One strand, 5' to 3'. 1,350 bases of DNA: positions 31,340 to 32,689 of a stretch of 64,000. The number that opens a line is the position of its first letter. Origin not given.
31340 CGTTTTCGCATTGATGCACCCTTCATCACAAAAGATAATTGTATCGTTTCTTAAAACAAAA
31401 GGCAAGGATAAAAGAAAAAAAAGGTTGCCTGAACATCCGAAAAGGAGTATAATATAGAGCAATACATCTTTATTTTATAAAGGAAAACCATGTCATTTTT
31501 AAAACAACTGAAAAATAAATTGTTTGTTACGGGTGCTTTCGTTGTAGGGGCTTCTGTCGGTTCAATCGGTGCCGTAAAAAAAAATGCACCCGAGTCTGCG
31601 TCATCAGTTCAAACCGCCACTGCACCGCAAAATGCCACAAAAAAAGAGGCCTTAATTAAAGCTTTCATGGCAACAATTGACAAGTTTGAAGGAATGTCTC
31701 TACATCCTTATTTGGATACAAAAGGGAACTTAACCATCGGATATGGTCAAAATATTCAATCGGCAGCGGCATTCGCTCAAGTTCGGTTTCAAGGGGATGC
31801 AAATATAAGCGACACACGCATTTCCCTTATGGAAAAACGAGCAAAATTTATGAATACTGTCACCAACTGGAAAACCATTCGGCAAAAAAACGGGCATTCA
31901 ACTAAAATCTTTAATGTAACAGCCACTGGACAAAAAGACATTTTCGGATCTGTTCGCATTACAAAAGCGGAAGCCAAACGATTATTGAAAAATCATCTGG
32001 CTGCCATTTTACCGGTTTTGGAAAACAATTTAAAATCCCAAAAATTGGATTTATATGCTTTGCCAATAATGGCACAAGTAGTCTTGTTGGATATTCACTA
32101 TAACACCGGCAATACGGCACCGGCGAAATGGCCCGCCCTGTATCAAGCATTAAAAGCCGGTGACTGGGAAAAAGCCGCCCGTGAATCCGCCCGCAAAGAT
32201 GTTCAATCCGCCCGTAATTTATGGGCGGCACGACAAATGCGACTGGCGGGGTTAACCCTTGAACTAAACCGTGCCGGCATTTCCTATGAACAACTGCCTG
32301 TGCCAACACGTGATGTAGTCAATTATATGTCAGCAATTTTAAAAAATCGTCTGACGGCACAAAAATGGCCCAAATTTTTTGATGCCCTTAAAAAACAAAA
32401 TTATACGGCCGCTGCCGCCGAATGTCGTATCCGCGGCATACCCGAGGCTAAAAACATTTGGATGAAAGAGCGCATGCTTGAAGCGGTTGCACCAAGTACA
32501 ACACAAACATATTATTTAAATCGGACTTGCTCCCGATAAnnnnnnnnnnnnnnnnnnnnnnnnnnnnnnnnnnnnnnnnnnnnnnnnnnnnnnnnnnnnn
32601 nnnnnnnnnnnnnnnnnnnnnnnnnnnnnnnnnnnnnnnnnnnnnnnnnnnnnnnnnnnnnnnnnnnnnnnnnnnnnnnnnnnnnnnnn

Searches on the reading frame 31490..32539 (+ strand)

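Call 22: search_protein_families(library=pfam, proteins=[window:31490-32539:+], max_evalue=0.001)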
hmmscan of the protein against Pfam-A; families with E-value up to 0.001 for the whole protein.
window:31490-32539:+ (349 aa): 1 family
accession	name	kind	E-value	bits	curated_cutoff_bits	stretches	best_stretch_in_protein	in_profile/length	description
PF00959.24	Phage_lysozyme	-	5.1e-11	43.4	22.3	1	148-235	26-106/125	Phage lysozyme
